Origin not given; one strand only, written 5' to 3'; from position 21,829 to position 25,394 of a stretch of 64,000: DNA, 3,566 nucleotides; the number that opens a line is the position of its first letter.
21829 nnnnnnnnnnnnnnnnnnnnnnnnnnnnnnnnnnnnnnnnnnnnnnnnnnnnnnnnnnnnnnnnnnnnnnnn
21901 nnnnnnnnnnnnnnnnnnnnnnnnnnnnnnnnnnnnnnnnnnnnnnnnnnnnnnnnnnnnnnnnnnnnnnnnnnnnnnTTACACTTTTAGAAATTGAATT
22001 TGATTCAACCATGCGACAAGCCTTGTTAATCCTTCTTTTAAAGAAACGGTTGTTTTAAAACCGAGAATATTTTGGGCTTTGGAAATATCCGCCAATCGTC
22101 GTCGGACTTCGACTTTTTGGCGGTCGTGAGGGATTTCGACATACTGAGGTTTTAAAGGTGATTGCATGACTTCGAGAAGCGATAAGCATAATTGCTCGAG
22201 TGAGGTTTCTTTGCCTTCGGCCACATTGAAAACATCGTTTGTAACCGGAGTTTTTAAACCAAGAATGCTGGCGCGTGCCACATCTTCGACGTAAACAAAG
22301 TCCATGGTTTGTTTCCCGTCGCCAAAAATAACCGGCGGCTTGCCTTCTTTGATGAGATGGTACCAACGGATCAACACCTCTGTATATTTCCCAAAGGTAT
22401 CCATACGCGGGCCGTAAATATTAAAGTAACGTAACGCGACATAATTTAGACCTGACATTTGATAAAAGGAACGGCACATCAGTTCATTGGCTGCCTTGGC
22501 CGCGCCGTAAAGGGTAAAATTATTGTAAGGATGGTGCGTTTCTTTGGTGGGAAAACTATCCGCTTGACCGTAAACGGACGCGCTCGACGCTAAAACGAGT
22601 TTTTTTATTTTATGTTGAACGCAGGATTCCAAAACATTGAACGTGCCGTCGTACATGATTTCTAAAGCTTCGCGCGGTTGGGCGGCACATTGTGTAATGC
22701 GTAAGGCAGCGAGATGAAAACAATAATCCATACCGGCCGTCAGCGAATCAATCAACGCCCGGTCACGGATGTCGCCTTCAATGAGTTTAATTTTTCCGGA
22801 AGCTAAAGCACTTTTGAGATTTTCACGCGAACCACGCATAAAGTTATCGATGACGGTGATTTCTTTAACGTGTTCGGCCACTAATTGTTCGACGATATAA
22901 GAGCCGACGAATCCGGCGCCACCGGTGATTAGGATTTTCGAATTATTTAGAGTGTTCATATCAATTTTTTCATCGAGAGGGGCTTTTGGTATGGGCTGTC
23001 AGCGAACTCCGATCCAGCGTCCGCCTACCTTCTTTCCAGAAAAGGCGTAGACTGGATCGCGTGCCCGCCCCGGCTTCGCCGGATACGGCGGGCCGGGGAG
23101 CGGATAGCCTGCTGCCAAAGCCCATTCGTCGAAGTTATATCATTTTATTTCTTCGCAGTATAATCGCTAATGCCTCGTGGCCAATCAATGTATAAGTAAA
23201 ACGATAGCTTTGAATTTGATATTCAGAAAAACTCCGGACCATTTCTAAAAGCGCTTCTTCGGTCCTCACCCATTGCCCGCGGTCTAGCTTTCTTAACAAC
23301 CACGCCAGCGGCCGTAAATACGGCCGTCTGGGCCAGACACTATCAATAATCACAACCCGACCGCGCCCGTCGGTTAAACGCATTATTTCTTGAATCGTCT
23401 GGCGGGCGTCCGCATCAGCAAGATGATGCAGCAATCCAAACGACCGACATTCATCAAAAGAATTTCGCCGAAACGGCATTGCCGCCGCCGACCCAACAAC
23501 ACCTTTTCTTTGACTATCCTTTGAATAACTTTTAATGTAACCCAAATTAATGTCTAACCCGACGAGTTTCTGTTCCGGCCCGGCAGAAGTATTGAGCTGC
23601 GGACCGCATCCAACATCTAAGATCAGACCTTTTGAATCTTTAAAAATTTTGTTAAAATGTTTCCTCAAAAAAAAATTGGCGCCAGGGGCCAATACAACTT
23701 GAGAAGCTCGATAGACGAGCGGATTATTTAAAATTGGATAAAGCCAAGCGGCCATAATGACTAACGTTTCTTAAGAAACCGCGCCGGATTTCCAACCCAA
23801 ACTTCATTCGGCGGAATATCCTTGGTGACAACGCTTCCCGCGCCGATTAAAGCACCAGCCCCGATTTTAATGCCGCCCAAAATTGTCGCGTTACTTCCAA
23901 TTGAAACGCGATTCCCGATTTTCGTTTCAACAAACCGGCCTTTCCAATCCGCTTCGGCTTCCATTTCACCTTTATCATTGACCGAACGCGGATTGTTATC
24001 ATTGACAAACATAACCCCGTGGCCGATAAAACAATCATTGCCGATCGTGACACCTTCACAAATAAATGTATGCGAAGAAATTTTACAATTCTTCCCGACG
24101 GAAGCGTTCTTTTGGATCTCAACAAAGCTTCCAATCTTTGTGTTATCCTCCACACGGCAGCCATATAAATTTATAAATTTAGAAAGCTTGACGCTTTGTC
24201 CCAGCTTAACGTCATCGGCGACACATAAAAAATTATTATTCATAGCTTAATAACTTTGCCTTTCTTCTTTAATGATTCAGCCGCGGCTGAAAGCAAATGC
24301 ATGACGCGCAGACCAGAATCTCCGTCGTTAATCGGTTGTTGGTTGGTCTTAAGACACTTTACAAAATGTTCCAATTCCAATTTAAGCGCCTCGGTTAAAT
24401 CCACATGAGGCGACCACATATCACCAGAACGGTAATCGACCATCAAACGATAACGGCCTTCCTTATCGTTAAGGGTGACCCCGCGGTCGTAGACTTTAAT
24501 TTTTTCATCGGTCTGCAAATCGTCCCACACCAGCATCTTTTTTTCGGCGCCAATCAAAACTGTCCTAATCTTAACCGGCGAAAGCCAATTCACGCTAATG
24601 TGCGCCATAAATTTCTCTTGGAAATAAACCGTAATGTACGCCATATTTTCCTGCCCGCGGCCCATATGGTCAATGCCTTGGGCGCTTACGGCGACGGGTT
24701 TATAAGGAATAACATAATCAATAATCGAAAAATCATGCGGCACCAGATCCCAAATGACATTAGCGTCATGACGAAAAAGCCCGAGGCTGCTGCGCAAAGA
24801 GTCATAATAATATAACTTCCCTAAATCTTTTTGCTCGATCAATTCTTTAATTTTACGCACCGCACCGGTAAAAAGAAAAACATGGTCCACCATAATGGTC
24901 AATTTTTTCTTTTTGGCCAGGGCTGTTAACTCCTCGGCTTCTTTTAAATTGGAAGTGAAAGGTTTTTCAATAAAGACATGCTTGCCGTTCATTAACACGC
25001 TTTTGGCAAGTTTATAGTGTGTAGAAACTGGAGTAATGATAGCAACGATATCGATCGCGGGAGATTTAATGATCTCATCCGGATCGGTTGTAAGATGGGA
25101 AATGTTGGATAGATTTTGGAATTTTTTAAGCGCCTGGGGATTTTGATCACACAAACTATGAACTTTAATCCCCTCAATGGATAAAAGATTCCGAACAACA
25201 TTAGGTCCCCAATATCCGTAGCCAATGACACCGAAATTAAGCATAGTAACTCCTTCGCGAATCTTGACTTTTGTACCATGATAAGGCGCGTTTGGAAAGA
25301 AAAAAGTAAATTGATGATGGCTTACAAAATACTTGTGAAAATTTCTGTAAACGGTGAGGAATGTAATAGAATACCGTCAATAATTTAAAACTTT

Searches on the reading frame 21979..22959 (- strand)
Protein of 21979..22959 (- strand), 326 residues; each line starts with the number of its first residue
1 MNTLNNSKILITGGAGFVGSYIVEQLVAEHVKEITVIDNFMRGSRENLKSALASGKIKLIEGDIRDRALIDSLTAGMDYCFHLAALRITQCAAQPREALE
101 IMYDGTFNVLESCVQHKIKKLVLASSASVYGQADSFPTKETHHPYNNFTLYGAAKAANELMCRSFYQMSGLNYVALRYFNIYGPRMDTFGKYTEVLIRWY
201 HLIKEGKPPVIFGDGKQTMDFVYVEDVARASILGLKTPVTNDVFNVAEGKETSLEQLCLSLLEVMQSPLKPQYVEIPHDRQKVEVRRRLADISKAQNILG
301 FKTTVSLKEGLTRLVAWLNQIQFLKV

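Call 40: search_protein_families(library=pfam, proteins=[window:21979-22959:-], max_evalue=0.001)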
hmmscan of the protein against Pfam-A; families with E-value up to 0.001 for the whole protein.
window:21979-22959:- (326 aa): 9 families
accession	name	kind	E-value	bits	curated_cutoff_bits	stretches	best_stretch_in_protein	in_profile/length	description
PF01370.27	Epimerase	-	2.5e-54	184.7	20.9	1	9-247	1-240/240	NAD dependent epimerase/dehydratase family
PF16363.11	GDP_Man_Dehyd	-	2.6e-50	172.2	27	1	10-312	1-330/332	GDP-mannose 4,6 dehydratase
PF01073.25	3Beta_HSD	-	2.1e-34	119.3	22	1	10-237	1-231/280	3-beta hydroxysteroid dehydrogenase/isomerase family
PF02719.21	Polysacc_synt_2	-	2.7e-16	60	20.2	1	9-267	1-249/293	Polysaccharide biosynthesis protein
PF07993.18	NAD_binding_4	-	2.3e-13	50.4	20.1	1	11-230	1-257/258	Male sterility protein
PF13460.12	NAD_binding_10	-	5.7e-12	46.3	27.2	1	13-178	1-143/184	NAD(P)H-binding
PF04321.23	RmlD_sub_bind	-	8.4e-08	32.1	27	1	8-191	2-161/287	RmlD substrate binding domain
PF05368.20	NmrA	-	0.00012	22.2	27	1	6-84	2-77/298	NmrA-like family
PF00106.31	adh_short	-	0.00026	21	26.6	0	9-164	3-162/195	short chain dehydrogenase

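Call 50: find_encoding_contigs(protein=window:21979-22959:-, flank=10000, max_places=8)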
Protein window:21979-22959:- (326 aa): 2 contigs read that carry it; 2 places shown.
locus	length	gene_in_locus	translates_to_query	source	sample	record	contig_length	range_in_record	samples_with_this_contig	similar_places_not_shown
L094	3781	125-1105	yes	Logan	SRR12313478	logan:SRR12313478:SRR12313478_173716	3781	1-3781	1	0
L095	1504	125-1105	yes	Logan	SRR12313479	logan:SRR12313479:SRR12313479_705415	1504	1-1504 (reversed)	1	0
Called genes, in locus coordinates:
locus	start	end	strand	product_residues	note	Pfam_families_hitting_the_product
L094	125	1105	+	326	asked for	PF01073:3Beta_HSD, PF01370:Epimerase, PF02719:Polysacc_synt_2, PF04321:RmlD_sub_bind, PF07993:NAD_binding_4, PF16363:GDP_Man_Dehyd, PF13460:NAD_binding_10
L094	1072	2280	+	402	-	PF01041:DegT_DnrJ_EryC1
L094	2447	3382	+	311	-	PF00535:Glycos_transf_2, PF12804:NTP_transf_3 (weak)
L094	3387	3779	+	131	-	?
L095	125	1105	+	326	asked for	PF01073:3Beta_HSD, PF01370:Epimerase, PF02719:Polysacc_synt_2, PF04321:RmlD_sub_bind, PF07993:NAD_binding_4, PF16363:GDP_Man_Dehyd, PF13460:NAD_binding_10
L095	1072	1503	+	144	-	?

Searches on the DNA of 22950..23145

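Call 57: search_rna_families(source=window, start=22950, end=23145, threshold=evalue, max_evalue=10, show_alignments=2)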
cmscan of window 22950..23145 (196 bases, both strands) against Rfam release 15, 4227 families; matches with E-value up to 10: 3.
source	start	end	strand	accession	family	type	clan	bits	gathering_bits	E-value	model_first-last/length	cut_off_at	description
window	23068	23098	-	RF02000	MIR1846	Gene; miRNA;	-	16.5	77.5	1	42-71/110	no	MIR1846 microRNA precursor family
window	23010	23104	+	RF01056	Magnesium-II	Cis-reg; riboswitch;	-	12.1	40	4.1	1-115/115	no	Magnesium riboswitch aptamer (Magnesium responsive RNA element)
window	23064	23120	+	RF03167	c-di-GMP-I-GGC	Cis-reg; riboswitch;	CL00126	12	59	2.1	1-80/80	no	c-di-GMP-I-GGC riboswitch aptamer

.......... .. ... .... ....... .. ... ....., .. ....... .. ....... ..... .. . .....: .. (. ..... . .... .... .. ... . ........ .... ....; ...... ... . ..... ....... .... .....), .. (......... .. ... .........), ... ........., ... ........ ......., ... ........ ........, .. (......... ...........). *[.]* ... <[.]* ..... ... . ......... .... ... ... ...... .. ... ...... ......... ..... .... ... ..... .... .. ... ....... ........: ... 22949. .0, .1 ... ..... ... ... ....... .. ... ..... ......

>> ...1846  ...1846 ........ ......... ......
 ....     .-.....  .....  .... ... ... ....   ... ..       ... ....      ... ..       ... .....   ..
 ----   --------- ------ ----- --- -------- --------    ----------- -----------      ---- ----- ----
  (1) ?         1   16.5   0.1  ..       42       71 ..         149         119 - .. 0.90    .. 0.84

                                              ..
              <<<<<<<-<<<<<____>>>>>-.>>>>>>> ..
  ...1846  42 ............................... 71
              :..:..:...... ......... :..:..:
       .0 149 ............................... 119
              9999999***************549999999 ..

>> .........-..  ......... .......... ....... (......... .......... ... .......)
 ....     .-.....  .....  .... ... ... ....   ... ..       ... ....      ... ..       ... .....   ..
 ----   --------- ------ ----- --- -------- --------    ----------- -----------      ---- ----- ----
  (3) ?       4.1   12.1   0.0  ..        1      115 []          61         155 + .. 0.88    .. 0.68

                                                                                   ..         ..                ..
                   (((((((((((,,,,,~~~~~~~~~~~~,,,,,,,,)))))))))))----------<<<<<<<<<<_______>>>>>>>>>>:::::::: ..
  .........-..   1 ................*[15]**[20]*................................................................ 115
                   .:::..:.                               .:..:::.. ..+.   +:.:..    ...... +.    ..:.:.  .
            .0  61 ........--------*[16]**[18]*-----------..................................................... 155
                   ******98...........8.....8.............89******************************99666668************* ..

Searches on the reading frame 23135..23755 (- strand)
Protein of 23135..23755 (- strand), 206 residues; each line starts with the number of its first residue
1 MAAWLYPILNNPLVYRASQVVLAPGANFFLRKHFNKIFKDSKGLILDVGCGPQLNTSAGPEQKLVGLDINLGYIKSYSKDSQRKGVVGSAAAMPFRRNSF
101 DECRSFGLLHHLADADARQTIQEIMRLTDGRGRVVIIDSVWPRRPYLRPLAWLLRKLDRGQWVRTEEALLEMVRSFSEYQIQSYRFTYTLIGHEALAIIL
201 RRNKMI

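Call 14: search_protein_families(library=pfam, proteins=[window:23135-23755:-], max_evalue=0.01)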
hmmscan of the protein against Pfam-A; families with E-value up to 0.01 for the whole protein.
window:23135-23755:- (206 aa): 4 families
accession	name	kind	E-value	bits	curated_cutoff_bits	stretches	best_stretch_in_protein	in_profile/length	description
PF08241.18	Methyltransf_11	-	1.7e-12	48.2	21.2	1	46-136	1-95/95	Methyltransferase domain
PF13649.12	Methyltransf_25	-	6.8e-10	39.9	27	1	45-128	1-93/97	Methyltransferase domain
PF13847.12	Methyltransf_31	-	2.7e-08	34.1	27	1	41-174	3-123/145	Methyltransferase domain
PF01209.24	Ubie_methyltran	-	0.0004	20.2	20.1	1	34-144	39-159/233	ubiE/COQ5 methyltransferase family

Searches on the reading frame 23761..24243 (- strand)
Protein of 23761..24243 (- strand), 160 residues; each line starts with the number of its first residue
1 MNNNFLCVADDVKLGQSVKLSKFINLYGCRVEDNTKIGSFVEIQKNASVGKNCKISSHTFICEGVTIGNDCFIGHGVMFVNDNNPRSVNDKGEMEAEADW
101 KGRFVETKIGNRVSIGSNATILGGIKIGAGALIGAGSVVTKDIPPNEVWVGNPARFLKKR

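Call 14: search_protein_families(library=pfam, proteins=[window:23761-24243:-], max_evalue=0.01)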
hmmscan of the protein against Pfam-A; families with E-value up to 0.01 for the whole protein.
window:23761-24243:- (160 aa): 4 families
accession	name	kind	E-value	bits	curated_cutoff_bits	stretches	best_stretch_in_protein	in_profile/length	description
PF00132.30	Hexapep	-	9.9e-24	82.4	27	3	107-141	2-36/36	Bacterial transferase hexapeptide (six repeats)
PF14602.12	Hexapep_2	-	2.3e-12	46.8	27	1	107-141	2-34/34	Hexapeptide repeat of succinyl-transferase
PF25084.1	LbH_EIF2B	-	2e-09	37.8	54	1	9-77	7-74/105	EIF2B subunit epsilon LbH domain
PF24894.1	Hexapep_GlmU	-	0.0027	18.2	23.3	0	8-39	54-85/104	GlmU-like, C-terminal hexapeptide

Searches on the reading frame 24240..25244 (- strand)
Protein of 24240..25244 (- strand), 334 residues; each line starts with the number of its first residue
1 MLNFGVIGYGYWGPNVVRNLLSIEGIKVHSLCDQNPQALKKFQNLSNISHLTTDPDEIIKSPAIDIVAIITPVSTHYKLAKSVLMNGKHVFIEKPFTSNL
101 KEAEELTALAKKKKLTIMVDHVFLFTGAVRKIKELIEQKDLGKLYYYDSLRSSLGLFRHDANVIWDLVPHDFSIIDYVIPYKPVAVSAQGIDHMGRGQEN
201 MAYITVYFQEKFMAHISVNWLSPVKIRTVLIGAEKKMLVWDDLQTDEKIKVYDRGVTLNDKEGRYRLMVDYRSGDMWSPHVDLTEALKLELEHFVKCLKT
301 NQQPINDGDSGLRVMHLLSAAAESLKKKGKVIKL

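Call 14: search_protein_families(library=pfam, proteins=[window:24240-25244:-], max_evalue=0.01)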
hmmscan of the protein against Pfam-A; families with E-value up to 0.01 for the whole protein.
window:24240-25244:- (334 aa): 4 families
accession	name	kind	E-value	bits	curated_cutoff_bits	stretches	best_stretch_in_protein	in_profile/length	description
PF01408.29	GFO_IDH_MocA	-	2.7e-27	96.3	24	1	2-121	1-120/120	Oxidoreductase family, NAD-binding Rossmann fold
PF22725.1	GFO_IDH_MocA_C3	-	7.5e-09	36.1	27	1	129-234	1-120/124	GFO/IDH/MocA C-terminal domain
PF02894.22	GFO_IDH_MocA_C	-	2.6e-05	24.6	22.9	1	133-331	1-216/218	Oxidoreductase family, C-terminal alpha/beta domain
PF03447.22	NAD_binding_3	-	0.00037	21.6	24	1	8-119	1-115/116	Homoserine dehydrogenase, NAD binding domain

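Call 48: find_encoding_contigs(protein=window:24240-25244:-, flank=10000, max_places=8)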
Protein window:24240-25244:- (334 aa): 3 contigs read that carry it; 3 places shown.
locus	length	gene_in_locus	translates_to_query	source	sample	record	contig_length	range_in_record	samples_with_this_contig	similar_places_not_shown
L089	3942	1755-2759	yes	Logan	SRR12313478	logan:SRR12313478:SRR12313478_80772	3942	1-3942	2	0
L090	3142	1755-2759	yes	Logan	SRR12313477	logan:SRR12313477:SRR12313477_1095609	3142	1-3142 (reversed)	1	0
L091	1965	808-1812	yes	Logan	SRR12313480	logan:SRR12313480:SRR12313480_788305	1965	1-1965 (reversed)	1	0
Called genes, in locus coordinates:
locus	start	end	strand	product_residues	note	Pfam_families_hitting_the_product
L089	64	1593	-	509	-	-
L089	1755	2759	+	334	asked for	PF01408:GFO_IDH_MocA, PF22725:GFO_IDH_MocA_C3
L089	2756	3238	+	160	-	PF25084:LbH_EIF2B (weak), PF25087:GMPPB_C (weak), PF00132:Hexapep, PF14602:Hexapep_2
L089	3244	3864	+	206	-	PF13847:Methyltransf_31, PF08241:Methyltransf_11, PF13649:Methyltransf_25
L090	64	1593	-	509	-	-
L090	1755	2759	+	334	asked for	PF01408:GFO_IDH_MocA, PF22725:GFO_IDH_MocA_C3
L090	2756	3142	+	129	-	?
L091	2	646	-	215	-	?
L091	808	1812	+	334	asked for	PF01408:GFO_IDH_MocA, PF22725:GFO_IDH_MocA_C3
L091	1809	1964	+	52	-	?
